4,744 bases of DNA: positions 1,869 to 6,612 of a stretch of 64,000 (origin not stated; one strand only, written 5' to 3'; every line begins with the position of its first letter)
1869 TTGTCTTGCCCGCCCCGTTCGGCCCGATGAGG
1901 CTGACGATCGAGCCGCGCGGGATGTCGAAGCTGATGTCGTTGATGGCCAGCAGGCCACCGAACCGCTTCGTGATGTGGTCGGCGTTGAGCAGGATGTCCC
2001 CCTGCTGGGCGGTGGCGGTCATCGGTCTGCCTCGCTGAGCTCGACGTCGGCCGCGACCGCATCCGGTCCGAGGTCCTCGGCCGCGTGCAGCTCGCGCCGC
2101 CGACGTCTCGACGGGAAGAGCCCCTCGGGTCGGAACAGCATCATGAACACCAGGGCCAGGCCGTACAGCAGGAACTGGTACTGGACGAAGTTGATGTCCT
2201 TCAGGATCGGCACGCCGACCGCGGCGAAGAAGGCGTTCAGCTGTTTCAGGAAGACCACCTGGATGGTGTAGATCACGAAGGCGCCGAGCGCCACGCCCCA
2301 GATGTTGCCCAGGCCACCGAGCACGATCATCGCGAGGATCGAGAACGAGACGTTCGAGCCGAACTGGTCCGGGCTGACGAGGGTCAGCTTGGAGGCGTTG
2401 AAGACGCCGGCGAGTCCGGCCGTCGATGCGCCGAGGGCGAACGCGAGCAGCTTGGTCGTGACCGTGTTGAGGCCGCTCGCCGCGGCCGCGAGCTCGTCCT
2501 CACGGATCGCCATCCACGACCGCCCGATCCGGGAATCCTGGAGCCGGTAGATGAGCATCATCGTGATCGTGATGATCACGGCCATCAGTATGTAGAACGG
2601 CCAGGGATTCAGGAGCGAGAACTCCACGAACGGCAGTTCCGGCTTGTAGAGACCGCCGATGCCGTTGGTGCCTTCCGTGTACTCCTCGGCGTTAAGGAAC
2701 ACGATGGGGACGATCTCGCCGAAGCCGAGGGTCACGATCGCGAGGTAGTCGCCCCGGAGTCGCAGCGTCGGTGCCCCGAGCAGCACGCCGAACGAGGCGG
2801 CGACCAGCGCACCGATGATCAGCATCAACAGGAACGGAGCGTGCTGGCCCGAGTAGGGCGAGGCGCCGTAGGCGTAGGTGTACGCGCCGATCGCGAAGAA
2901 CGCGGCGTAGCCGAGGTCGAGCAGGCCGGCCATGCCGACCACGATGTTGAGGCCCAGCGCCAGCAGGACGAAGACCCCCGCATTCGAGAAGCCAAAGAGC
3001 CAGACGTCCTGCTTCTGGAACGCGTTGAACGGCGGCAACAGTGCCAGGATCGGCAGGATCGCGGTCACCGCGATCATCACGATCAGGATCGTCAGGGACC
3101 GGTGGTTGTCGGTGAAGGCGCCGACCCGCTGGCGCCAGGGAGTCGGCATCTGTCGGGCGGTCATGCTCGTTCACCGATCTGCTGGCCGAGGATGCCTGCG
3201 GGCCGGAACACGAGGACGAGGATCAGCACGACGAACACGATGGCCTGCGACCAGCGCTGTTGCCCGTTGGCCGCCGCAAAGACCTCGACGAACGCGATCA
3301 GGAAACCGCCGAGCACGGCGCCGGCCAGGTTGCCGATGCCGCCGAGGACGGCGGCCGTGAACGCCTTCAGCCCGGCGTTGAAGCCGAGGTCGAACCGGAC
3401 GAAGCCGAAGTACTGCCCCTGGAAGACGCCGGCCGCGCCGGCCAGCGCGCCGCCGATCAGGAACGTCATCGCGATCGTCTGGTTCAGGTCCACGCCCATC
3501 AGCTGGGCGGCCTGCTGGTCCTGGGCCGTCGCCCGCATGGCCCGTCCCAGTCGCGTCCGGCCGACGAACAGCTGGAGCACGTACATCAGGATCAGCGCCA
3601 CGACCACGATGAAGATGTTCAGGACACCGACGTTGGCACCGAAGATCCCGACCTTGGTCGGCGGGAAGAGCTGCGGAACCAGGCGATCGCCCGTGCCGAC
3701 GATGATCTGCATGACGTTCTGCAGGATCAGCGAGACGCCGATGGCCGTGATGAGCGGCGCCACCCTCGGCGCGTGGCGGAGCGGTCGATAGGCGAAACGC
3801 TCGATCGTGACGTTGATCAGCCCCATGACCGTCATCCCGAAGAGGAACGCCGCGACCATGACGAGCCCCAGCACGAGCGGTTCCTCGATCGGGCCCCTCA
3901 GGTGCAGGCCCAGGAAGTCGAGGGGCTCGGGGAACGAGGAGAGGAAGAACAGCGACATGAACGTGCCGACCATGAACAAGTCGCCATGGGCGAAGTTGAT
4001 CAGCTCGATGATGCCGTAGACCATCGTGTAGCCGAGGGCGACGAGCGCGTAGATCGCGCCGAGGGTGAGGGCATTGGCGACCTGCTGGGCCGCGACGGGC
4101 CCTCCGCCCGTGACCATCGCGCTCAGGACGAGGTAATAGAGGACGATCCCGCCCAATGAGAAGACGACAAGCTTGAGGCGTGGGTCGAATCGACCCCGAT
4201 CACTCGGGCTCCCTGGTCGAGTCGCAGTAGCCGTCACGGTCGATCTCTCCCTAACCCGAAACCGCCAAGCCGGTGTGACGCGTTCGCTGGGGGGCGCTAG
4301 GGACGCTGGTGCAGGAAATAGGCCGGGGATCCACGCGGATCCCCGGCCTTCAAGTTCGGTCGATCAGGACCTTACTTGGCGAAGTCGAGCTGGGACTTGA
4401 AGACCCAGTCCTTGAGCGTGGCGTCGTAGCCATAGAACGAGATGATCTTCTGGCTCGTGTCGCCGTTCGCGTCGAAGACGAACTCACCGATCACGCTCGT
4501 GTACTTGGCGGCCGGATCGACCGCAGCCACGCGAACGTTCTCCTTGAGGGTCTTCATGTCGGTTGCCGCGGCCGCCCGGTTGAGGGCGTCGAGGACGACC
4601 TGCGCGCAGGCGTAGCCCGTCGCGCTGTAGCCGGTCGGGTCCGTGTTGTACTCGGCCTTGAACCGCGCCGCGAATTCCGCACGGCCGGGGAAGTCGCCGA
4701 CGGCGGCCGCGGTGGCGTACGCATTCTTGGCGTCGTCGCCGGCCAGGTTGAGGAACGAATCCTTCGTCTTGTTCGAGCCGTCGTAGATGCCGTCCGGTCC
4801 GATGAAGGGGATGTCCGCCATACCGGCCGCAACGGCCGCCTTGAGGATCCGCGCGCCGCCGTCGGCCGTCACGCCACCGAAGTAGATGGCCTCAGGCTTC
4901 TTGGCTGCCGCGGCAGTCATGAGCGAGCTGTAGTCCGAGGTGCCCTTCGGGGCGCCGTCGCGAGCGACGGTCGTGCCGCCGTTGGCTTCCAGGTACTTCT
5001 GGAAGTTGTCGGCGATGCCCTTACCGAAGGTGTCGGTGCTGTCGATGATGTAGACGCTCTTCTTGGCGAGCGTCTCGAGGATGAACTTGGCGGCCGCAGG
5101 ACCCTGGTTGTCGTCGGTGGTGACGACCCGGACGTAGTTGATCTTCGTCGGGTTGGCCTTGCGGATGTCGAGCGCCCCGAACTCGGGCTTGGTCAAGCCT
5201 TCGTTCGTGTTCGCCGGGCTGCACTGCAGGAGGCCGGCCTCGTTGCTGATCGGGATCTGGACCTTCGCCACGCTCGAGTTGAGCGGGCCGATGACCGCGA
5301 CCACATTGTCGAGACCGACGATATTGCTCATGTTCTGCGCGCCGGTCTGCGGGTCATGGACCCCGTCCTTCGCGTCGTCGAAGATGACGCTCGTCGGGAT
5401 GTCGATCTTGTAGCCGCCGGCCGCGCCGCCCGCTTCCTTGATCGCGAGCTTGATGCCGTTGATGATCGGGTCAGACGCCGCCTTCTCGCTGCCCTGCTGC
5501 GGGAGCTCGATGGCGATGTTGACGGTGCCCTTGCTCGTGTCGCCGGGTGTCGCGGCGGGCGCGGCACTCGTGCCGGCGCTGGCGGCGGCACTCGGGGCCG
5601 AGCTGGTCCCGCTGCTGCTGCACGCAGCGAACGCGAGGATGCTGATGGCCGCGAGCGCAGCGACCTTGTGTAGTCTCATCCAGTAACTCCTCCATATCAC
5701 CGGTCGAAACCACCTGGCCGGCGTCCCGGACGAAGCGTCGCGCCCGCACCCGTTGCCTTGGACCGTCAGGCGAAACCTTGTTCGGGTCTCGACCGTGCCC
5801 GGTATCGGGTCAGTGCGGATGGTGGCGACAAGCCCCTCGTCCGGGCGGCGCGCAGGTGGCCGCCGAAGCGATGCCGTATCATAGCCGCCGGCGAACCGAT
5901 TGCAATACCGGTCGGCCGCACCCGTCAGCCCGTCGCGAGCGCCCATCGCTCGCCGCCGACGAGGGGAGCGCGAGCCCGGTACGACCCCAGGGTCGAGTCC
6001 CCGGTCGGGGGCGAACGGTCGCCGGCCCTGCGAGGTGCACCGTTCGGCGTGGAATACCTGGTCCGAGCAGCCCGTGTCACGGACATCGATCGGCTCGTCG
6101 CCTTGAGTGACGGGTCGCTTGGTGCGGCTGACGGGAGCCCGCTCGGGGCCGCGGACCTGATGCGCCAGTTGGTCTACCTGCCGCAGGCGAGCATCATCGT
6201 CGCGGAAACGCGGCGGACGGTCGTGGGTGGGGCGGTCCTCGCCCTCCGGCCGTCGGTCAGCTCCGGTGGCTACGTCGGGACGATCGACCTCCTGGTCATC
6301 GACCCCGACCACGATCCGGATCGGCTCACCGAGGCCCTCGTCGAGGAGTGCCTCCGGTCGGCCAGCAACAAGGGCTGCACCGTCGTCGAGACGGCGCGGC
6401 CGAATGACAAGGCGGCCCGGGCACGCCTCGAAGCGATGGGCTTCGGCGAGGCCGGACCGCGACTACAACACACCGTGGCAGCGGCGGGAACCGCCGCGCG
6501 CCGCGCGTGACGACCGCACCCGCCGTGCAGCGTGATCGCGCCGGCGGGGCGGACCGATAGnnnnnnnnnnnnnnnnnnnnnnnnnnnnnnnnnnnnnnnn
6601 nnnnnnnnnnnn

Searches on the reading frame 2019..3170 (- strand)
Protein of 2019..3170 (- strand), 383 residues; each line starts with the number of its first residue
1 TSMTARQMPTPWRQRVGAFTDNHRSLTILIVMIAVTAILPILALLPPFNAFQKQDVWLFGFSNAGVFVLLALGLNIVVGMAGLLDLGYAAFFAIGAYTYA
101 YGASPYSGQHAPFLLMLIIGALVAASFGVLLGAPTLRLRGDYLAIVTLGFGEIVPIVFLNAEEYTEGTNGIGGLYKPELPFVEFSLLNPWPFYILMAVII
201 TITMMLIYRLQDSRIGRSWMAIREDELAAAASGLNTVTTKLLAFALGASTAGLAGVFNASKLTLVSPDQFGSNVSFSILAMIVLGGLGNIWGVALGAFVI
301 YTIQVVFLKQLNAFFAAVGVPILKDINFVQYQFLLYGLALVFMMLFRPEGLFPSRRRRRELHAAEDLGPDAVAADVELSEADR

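Call 39: search_protein_families(library=pfam, proteins=[window:2019-3170:-], max_evalue=0.01)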
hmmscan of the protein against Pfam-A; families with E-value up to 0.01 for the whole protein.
window:2019-3170:- (383 aa): 1 family
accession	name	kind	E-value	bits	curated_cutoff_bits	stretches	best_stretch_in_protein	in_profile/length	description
PF02653.21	BPD_transp_2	-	2.6e-46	158.4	26.8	1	60-343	5-268/269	Branched-chain amino acid transport system / permease component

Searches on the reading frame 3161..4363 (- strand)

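Call 39: search_protein_families(library=pfam, proteins=[window:3161-4363:-], max_evalue=0.01)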
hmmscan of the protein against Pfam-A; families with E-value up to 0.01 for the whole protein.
window:3161-4363:- (400 aa): 1 family
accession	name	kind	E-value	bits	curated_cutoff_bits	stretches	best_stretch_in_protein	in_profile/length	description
PF02653.21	BPD_transp_2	-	4.2e-50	170.8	26.8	1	95-384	2-269/269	Branched-chain amino acid transport system / permease component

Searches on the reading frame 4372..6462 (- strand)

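Call 39: search_protein_families(library=pfam, proteins=[window:4372-6462:-], max_evalue=0.01)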
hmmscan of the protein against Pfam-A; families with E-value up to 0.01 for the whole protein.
window:4372-6462:- (696 aa): 3 families
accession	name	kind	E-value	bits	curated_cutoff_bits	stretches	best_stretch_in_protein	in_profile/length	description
PF13458.12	Peripla_BP_6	-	2.3e-34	120.1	31.7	1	313-671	1-331/343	Periplasmic binding protein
PF01094.35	ANF_receptor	-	4.7e-13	49.3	25.4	1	363-668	32-339/353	Receptor family ligand binding region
PF13433.12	Peripla_BP_5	-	2.6e-05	23.9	27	1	455-548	122-213/363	Periplasmic binding protein domain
